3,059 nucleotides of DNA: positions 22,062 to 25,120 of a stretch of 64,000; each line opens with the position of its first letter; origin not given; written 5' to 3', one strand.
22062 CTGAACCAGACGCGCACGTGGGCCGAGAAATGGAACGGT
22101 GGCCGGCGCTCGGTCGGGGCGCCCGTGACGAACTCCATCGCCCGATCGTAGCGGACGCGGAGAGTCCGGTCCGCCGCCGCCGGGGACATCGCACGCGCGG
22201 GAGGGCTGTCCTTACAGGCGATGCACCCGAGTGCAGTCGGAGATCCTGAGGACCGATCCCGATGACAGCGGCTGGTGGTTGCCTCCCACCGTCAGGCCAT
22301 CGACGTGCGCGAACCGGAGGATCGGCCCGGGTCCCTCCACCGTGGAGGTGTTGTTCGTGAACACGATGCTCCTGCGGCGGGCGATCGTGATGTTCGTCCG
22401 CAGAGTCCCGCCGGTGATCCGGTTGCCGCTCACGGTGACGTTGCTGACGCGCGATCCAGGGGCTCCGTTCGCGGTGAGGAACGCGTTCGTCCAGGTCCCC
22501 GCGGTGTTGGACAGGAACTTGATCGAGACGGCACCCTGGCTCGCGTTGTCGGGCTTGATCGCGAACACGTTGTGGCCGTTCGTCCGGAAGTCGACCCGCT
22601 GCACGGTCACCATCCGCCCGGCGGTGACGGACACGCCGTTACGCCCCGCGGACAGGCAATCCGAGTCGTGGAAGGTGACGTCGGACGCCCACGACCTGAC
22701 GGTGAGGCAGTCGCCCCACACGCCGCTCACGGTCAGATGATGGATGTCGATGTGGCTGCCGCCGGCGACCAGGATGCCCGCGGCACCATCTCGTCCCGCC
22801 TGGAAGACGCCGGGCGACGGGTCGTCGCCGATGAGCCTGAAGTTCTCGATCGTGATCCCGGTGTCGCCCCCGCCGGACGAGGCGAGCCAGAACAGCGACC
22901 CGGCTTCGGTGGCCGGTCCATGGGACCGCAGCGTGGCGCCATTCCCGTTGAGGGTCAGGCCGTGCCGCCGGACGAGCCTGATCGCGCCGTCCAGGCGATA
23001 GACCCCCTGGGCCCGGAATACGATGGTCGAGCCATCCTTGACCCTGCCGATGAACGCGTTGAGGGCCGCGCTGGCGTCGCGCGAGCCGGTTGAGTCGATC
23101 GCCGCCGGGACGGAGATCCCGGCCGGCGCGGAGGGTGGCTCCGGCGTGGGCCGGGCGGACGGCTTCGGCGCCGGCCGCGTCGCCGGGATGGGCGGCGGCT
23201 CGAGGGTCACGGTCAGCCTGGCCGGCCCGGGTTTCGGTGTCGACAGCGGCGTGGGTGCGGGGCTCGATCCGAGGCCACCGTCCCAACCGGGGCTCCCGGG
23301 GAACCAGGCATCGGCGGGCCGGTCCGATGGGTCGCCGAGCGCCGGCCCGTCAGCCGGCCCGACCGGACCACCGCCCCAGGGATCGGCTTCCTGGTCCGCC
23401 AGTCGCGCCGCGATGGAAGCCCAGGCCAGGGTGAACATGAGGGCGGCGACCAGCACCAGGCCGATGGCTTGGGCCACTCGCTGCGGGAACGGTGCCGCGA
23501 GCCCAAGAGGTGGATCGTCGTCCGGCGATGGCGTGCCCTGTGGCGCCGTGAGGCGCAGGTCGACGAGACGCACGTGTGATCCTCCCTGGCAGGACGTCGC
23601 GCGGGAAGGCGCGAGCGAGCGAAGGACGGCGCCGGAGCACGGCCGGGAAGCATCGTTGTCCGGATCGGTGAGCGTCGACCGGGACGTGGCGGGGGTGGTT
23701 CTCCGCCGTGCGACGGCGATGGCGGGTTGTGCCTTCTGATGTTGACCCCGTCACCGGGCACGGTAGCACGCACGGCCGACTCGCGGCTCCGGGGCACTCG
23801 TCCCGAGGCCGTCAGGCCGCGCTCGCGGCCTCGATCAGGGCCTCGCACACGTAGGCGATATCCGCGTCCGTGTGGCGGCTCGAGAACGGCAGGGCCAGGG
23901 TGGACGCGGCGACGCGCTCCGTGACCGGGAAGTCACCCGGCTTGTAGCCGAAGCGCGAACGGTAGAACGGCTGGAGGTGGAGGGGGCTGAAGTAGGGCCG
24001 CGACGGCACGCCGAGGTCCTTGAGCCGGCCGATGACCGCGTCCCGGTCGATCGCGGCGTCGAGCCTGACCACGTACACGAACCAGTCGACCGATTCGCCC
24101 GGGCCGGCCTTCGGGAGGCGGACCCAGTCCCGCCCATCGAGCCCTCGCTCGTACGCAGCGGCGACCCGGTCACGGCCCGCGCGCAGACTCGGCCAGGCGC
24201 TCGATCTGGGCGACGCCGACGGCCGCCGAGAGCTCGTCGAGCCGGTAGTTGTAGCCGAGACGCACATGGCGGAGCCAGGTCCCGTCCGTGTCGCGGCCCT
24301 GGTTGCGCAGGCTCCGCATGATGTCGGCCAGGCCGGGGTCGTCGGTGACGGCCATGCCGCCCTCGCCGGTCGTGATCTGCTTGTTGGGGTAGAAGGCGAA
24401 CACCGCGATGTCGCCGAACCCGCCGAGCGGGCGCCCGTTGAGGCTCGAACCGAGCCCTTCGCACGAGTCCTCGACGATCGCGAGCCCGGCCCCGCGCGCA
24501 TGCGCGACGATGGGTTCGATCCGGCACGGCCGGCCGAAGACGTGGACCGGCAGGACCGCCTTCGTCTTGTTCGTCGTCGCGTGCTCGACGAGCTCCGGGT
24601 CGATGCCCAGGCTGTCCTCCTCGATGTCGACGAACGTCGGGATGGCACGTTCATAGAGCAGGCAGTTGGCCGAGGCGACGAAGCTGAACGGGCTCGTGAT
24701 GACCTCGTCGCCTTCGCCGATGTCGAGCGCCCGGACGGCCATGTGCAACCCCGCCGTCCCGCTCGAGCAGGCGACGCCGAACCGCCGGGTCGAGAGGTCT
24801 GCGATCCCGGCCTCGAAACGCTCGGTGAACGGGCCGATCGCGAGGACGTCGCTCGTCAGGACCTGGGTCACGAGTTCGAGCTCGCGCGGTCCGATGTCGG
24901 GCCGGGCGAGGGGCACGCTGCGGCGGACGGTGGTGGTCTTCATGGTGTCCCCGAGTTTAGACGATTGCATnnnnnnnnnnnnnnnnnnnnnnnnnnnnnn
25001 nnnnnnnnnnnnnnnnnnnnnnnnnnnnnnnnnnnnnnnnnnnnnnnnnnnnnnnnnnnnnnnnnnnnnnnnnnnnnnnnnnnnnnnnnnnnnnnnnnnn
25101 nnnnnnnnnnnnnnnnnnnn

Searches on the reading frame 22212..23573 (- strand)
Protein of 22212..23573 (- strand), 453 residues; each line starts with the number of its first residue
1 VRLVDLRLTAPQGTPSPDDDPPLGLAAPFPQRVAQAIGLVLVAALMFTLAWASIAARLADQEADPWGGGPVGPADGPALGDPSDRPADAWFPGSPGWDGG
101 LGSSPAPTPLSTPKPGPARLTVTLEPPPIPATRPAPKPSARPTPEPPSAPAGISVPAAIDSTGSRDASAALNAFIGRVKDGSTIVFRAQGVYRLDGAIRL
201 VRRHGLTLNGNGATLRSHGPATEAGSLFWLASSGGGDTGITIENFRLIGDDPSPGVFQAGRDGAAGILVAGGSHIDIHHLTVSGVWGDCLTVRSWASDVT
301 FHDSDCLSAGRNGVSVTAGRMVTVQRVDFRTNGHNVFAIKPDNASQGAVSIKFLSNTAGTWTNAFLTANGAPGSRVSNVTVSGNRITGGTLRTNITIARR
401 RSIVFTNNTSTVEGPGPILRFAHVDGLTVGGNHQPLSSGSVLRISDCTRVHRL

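Call 62: search_protein_families(library=pfam, proteins=[window:22212-23573:-], max_evalue=0.00001)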
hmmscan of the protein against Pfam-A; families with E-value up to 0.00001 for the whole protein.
window:22212-23573:- (453 aa): 1 family
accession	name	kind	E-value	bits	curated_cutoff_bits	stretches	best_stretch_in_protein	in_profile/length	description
PF13229.12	Beta_helix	-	9.4e-06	25.8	25.9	0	265-412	1-136/158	Right handed beta helix region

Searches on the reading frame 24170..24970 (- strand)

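Call 62: search_protein_families(library=pfam, proteins=[window:24170-24970:-], max_evalue=0.00001)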
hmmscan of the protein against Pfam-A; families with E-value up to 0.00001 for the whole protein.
window:24170-24970:- (266 aa): 1 family
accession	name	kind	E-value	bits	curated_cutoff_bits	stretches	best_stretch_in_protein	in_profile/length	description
PF01041.23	DegT_DnrJ_EryC1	-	1.7e-83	281.2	19.8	1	25-261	2-239/360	DegT/DnrJ/EryC1/StrS aminotransferase family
